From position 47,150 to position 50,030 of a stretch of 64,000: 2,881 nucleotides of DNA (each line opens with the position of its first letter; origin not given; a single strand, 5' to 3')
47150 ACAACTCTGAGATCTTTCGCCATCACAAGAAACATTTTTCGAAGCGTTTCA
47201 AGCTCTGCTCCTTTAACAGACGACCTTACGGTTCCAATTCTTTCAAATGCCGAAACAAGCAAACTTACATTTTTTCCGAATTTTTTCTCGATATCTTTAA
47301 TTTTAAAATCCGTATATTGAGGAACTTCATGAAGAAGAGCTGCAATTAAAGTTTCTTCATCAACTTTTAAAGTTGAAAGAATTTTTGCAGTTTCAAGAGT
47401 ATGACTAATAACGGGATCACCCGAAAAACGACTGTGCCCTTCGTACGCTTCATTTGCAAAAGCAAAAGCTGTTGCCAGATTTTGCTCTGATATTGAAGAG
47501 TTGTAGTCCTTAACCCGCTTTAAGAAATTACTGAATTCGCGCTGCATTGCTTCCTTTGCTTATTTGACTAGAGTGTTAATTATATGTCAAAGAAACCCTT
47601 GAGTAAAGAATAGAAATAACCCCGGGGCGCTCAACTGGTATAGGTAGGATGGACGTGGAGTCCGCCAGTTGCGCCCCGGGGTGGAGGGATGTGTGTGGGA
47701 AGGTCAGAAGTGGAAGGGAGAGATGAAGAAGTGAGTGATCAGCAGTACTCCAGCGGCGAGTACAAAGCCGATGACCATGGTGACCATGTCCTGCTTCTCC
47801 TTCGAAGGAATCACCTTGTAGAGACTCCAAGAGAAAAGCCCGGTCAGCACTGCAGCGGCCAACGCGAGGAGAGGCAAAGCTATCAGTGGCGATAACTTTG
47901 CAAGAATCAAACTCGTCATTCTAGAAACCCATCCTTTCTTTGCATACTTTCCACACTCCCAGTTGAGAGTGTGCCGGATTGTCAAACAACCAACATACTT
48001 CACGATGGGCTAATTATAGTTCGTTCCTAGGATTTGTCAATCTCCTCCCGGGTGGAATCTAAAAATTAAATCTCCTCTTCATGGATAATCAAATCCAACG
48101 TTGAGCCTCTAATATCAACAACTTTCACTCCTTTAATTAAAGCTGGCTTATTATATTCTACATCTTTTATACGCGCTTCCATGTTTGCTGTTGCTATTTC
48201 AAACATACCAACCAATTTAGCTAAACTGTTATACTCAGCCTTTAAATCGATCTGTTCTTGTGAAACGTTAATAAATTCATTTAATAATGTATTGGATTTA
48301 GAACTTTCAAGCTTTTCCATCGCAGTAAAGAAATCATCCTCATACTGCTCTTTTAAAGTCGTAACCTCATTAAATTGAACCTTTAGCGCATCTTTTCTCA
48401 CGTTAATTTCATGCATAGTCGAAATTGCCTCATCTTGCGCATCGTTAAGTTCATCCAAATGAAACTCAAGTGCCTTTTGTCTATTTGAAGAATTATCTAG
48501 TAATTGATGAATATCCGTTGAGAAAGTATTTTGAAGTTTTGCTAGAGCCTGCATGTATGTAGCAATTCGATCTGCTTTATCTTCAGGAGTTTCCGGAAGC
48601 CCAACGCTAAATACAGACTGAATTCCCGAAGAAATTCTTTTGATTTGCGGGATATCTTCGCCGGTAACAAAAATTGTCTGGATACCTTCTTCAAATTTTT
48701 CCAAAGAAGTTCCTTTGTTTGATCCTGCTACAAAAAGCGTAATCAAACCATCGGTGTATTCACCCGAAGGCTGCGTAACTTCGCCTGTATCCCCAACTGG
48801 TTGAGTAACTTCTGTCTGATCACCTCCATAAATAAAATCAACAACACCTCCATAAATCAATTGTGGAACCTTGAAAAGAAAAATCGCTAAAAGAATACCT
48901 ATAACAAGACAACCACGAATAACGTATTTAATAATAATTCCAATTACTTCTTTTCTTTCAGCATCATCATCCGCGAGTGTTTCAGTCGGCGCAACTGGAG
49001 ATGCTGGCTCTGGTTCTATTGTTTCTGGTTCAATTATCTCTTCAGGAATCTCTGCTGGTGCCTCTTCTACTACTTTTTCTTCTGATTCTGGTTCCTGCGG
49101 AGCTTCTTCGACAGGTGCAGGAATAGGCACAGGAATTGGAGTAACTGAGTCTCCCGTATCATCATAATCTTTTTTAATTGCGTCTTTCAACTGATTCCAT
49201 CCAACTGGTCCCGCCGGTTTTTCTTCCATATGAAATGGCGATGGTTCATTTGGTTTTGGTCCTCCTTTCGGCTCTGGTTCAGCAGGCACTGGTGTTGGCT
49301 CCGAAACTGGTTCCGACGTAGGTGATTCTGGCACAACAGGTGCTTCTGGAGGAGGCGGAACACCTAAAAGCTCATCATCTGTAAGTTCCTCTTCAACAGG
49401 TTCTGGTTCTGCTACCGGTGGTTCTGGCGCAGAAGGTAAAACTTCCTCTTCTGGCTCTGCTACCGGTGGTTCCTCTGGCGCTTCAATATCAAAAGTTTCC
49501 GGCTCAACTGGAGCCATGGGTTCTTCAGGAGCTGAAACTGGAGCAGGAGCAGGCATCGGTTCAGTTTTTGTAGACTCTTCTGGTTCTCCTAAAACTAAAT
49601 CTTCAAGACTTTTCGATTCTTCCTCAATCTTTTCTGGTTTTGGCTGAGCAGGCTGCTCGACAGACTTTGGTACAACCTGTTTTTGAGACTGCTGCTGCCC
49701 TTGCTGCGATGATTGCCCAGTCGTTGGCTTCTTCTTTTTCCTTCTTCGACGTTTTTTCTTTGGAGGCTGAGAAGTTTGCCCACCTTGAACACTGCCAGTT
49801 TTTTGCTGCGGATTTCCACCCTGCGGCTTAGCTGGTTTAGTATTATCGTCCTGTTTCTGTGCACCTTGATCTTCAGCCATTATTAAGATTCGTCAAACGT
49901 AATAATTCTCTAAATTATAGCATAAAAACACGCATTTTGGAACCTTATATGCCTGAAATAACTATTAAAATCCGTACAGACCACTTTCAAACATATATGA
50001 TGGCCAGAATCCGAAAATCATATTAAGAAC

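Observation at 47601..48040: About 440-bp GC-rich mini-cassette: consensus promoter, structured leader, 71-aa two-TM ORF and a 17-bp GC hairpin terminator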

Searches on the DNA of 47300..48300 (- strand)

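Call 5: search_rna_families(source=window, start=47300, end=48300, threshold=evalue, max_evalue=10, show_alignments=3)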
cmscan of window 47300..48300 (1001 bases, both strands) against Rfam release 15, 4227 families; matches with E-value up to 10: 3.
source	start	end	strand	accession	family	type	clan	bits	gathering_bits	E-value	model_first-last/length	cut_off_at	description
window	47669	47769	+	RF02191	TCL6_1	Gene; lncRNA;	-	18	60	0.3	1-113/113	no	T-cell leukemia/lymphoma 6 conserved region 1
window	47456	47511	+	RF01394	isrK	Gene; sRNA;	-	15.5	50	1.3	1-77/77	no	isrK Hfq binding RNA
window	47860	47910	-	RF00457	IRES_mnt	Cis-reg; IRES;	-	9.8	100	9.9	1-203/203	no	Mnt IRES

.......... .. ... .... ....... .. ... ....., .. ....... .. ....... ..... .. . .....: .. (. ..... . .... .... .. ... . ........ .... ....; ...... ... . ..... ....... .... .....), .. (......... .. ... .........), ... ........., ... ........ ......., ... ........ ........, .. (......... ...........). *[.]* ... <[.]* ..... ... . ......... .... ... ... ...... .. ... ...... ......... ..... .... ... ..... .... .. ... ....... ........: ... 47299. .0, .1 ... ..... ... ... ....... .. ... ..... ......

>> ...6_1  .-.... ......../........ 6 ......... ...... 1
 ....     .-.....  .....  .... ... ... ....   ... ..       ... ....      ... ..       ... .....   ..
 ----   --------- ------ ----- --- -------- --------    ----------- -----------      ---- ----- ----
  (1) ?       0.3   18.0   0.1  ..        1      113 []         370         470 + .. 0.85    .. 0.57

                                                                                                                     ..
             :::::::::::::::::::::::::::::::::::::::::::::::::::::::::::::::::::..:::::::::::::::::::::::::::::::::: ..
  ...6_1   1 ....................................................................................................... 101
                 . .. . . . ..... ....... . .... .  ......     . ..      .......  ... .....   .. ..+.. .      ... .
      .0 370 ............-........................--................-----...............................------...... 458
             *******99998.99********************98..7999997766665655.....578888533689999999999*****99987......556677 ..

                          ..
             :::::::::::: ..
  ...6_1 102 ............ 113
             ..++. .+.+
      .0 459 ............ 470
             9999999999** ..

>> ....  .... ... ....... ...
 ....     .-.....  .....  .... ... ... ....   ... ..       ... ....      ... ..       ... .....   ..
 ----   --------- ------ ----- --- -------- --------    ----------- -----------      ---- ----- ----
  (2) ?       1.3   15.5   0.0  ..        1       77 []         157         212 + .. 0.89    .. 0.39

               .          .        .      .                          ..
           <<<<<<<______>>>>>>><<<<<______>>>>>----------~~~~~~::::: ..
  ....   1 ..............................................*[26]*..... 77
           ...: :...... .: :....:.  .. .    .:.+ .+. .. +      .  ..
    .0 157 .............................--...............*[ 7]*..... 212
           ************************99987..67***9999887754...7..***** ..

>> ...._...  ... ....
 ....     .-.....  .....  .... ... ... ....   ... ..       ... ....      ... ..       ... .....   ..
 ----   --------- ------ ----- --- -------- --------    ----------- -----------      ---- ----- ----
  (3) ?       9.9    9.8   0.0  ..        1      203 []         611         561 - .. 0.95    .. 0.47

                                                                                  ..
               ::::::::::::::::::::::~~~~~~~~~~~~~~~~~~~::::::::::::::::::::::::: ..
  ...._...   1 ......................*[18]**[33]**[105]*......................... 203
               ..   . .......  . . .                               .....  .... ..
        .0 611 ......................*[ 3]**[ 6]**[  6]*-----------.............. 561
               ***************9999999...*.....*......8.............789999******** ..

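Call 34: search_dna_similar(query=window:47600-48070:-, collection=plasmids, mode=distant, max_evalue=1)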
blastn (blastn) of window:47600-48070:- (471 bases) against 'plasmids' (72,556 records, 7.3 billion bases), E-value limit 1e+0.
Records with a match: 1; places in all: 1; records where one place covers at least 80% of the query: 0.
Best place of each record, by identity: 80-90% 1.
By first word of the organism name: Streptomyces 1.
By predicted mobility (MOB-suite, as given by PLSDB): mobilizable 1.
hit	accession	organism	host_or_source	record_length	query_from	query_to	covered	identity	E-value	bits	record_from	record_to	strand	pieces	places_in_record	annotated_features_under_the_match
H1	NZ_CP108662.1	Streptomyces anulatus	-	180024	386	428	9%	80.9%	1e-1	45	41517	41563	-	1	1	helix-turn-helix domain-containing protein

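Call 35: search_dna_similar(query=window:47600-48070:-, collection=phages, mode=distant, max_evalue=1)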
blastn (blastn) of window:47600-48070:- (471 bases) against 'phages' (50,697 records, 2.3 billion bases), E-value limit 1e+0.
No match.

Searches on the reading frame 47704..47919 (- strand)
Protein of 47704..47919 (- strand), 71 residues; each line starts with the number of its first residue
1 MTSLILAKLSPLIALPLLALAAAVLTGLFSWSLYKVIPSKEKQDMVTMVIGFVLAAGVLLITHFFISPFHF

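Call 10: search_protein_families(library=pfam, proteins=[window:47704-47919:-], max_evalue=0.01)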
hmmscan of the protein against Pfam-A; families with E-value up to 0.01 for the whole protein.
window:47704-47919:- (71 aa): 0 families

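Call 11: find_homologous_proteins(query=window:47707-47919:-, max_evalue=10)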
Query window:47707-47919:- (71 aa): 1 proteins with E <= 10 among 23 candidates.
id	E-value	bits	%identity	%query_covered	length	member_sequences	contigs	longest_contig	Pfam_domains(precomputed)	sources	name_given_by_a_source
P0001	4.3e-35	136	100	100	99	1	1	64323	-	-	-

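Call 21: find_encoding_contigs(protein=P0001, flank=3000, max_places=6)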
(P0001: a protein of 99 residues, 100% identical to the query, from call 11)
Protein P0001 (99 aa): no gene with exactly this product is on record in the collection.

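Call 26: find_related_loci(query=window:47707-47919:-, collection=viral_contigs, flank=3000)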
Query window:47707-47919:- (71 aa) in viral_contigs; peptide patterns used: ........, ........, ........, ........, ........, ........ (x = any residue, [..] = any of these).
232 stretches matched a pattern, but none encodes a relative of the query by tblastn (E <= 1e-3).

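Call 27: search_protein_families(library=phrogs, proteins=[window:47707-47919:-], max_evalue=1)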
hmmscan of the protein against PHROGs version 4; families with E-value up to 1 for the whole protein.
window:47707-47919:- (71 aa): 4 families
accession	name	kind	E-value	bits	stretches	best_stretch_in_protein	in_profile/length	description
phrog_5525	-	unknown function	0.023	15.4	1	47-59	10-22/40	-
phrog_17495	-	moron, auxiliary metabolic gene and host takeover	0.18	12.9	1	23-61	31-68/82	membrane protein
phrog_27915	-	unknown function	0.24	12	1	26-49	42-65/227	-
phrog_26862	-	unknown function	0.25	12.2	1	45-63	21-39/51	-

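Call 29: search_protein_representatives(protein=window:47707-47919:-)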
Query: 71 residues. Proteins with E-value up to 0.001 (for the whole library): 3; up to 1e-10: 1; up to 1e-30: 1. The best 3 are listed.
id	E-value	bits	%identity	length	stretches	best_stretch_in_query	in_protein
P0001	1.4e-35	135.9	100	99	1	1-71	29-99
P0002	1.2e-07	47.8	25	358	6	4-50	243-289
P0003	3.4e-04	36.9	46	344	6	19-37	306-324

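Call 30: find_related_loci(query=window:47707-47919:-, collection=metagenome_contigs, flank=5000)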
Query window:47707-47919:- (71 aa) in metagenome_contigs; peptide patterns used: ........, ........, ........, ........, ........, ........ (x = any residue, [..] = any of these).
600 stretches matched a pattern, but none encodes a relative of the query by tblastn (E <= 1e-3).

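Call 31: find_related_loci(query=window:47707-47919:-, collection=genome_contigs, flank=5000)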
Query window:47707-47919:- (71 aa) in genome_contigs; peptide patterns used: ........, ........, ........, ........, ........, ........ (x = any residue, [..] = any of these).
600 stretches matched a pattern, but none encodes a relative of the query by tblastn (E <= 1e-3).

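Call 46: search_dna_similar(query=window:47707-47919:-, collection=phages, mode=protein, max_evalue=10, max_rows=10)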
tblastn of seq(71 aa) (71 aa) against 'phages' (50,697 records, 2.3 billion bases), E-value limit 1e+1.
No match.

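Call 47: search_dna_similar(query=window:47707-47919:-, collection=plasmids, mode=protein, max_evalue=10, max_rows=10)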
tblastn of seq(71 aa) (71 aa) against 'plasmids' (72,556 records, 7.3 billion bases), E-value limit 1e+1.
No match.

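Call 48: search_protein_families(library=ncbifam, proteins=[window:47707-47919:-], max_evalue=1)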
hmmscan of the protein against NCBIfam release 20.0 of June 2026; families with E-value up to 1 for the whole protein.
window:47707-47919:- (71 aa): 5 families
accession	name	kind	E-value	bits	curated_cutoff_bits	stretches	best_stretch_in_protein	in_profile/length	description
NF045849.1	ICE_MMCAP2_0565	equivalog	0.047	13.4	40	1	14-67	20-78/80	Mbov_0395 family pilin-like conjugal transfer protein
TIGR01167.1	LPXTG_anchor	domain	0.1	13.3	15.9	0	41-61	7-27/34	LPXTG cell wall anchor domain-containing protein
TIGR03794.1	NHLM_micro_HlyD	equivalog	0.11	11.3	156.2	1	9-40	15-45/421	NHLP bacteriocin system secretion protein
NF033632.1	SLATT_4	domain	0.13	12.2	55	1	5-64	22-77/154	SLATT domain-containing protein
NF038219.1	IcmV_IVB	equivalog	0.19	11.8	100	1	6-57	69-118/149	type IVB secretion system protein IcmV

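Call 61: predict_structure(protein=window:47707-47919:-)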
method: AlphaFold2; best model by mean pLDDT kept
length: 71 residues; sequences in the alignment: 1
mean_pLDDT: 79.3   pTM: 0.52
mean pLDDT of the five models: 79.3, 78.9, 77.7, 75.5, 75.0
residues with pLDDT >= 90: 18; 70-90: 36; 50-70: 16; < 50: 1
segments of 3 or more residues with pLDDT < 50: none
pLDDT, mean of each block of 10 residues (from residue 1): 58 76 89 89 91 89 67 50
secondary structure, 60 per line:
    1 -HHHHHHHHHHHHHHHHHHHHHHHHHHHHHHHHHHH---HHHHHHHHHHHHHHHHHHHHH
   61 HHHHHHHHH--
elements in order: H2-36 H40-69

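Call 63: search_protein_families(library=padloc, proteins=[window:47707-47919:-], max_evalue=1)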
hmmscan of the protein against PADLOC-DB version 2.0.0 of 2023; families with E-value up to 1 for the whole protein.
window:47707-47919:- (71 aa): 1 family
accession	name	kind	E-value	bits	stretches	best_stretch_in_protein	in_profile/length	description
PDLC02365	PycTM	-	0.0095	14.3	1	17-66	26-73/165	-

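Call 64: fold_search(model_id=the predicted structure, library=pdb)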
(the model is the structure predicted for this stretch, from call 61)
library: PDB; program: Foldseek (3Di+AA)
matches with E <= 10: 5; with E <= 0.001: 0
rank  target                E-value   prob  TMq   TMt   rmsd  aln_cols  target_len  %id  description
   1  8f0k_E                6.5e+00  0.06  0.30  0.20  12.7        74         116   26  Human Amylin3 Receptor in complex with Gs and Pramlintide analogue peptide San385 (released 2023-08-02)
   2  9s97_A                8.8e+00  0.07  0.37  0.16   8.7        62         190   14  CdvB2 filament - low twist (released 2026-01-28)
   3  2f6m_C                9.4e+00  0.11  0.45  0.49   4.5        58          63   16  Structure of a Vps23-C:Vps28-N subcomplex (released 2006-04-18)
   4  8t1p_C                9.4e+00  0.10  0.46  0.08   4.9        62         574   18  Heterodimeric ABC transporter BmrCD in the occluded conformation bound to ADPVi: BmrCD_OC-ADPVi (released 2023-11-15)
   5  7uzf_f                9.4e+00  0.05  0.34  0.31   6.4        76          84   14  Rat Kidney V-ATPase with SidK, State 1 (released 2023-11-22)

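Call 88: search_solved_structures(query=window:47707-47919:-, max_evalue=10)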
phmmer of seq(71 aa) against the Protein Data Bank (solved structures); distinct sequences matched with E-value up to 10: 1.
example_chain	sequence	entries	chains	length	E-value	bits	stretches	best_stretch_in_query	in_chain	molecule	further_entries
5syt_A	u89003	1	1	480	4.1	11.4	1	14-58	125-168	CAAX prenyl protease 1 homolog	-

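Call 90: search_protein_families(library=pfam, proteins=[window:47707-47919:-], max_evalue=10)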
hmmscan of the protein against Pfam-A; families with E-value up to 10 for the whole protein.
window:47707-47919:- (71 aa): 4 families
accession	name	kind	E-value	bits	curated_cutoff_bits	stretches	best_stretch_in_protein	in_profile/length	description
PF24002.1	DUF7318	-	0.059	13.9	27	1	12-56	24-65/128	Family of unknown function (DUF7318)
PF04515.18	Choline_transpo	-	0.087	12.5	26.9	1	14-69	255-310/326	Plasma-membrane choline transporter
PF08592.16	Anthrone_oxy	-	0.11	13.1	27.3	1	14-68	11-60/106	Anthrone oxygenase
PF04246.17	RseC_MucC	-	0.5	10.7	24.4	1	14-65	72-114/130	Positive regulator of sigma(E), RseC/MucC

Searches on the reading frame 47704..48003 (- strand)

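Call 27: search_protein_families(library=phrogs, proteins=[window:47704-48003:-], max_evalue=1)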
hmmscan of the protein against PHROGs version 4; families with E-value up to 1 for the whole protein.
window:47704-48003:- (99 aa): 2 families
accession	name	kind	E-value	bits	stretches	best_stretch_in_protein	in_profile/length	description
phrog_5525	-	unknown function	0.037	14.8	1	75-87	10-22/40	-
phrog_17495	-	moron, auxiliary metabolic gene and host takeover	0.26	12.4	1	51-89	31-68/82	membrane protein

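Call 48: search_protein_families(library=ncbifam, proteins=[window:47704-48003:-], max_evalue=1)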
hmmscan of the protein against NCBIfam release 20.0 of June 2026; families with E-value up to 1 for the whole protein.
window:47704-48003:- (99 aa): 4 families
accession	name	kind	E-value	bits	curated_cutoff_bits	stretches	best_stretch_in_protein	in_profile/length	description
NF033632.1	SLATT_4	domain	0.13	12.1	55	1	32-92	21-77/154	SLATT domain-containing protein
NF045849.1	ICE_MMCAP2_0565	equivalog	0.13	11.9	40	1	42-95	20-78/80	Mbov_0395 family pilin-like conjugal transfer protein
TIGR03794.1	NHLM_micro_HlyD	equivalog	0.19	10.6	156.2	1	37-68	15-45/421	NHLP bacteriocin system secretion protein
TIGR01167.1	LPXTG_anchor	domain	0.3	11.8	15.9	0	69-89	7-27/34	LPXTG cell wall anchor domain-containing protein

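Call 63: search_protein_families(library=padloc, proteins=[window:47704-48003:-], max_evalue=1)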
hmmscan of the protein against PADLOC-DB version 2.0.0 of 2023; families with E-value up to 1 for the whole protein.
window:47704-48003:- (99 aa): 1 family
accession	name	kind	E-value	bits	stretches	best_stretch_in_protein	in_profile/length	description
PDLC02365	PycTM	-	0.022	13.1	1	45-94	26-73/165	-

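Call 90: search_protein_families(library=pfam, proteins=[window:47704-48003:-], max_evalue=10)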
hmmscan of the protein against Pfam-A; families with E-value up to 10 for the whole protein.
window:47704-48003:- (99 aa): 4 families
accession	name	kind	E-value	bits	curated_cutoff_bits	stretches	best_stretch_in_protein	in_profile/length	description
PF14964.11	INTS15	-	0.074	12.3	27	1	25-71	210-261/362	Integrator complex subunit 15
PF24002.1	DUF7318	-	0.14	12.6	27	1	40-84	24-65/128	Family of unknown function (DUF7318)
PF20556.3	DUF6768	-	0.19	11.8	27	1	23-93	26-94/123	Family of unknown function (DUF6768)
PF04246.17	RseC_MucC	-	0.75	10.1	24.4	1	42-93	72-114/130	Positive regulator of sigma(E), RseC/MucC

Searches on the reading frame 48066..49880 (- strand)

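Call 10: search_protein_families(library=pfam, proteins=[window:48066-49880:-], max_evalue=0.01)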
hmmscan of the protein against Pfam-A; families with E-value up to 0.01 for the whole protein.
window:48066-49880:- (604 aa): 1 family
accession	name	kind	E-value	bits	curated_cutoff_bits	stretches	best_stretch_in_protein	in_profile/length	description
PF05218.19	DUF713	-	0.00064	20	24.5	1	437-561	35-156/185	Protein of unknown function (DUF713)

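Call 48: search_protein_families(library=ncbifam, proteins=[window:48066-49880:-], max_evalue=1)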
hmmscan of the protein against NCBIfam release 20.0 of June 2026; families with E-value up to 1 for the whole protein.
window:48066-49880:- (604 aa): 4 families
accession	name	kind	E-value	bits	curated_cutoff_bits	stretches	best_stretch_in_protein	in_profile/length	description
NF005759.0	PRK07583.1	equivalog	0.052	12.2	403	1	438-497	192-254/438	cytosine deaminase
NF006489.0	PRK08913.1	equivalog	0.054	12.9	217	1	436-559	193-296/303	flagellin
NF011081.0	PRK14508.1-4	equivalog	0.088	11.1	556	1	479-569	100-188/529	4-alpha-glucanotransferase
TIGR01755.1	flav_wrbA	equivalog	0.37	10.7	132.5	1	259-307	23-71/197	NAD(P)H:quinone oxidoreductase type IV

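Call 63: search_protein_families(library=padloc, proteins=[window:48066-49880:-], max_evalue=1)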
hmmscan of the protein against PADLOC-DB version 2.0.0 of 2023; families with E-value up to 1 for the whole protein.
window:48066-49880:- (604 aa): 1 family
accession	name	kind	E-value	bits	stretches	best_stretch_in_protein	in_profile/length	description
PDLC00006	DruC1|DruC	-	0.001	15.6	1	433-575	212-354/626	Unknown function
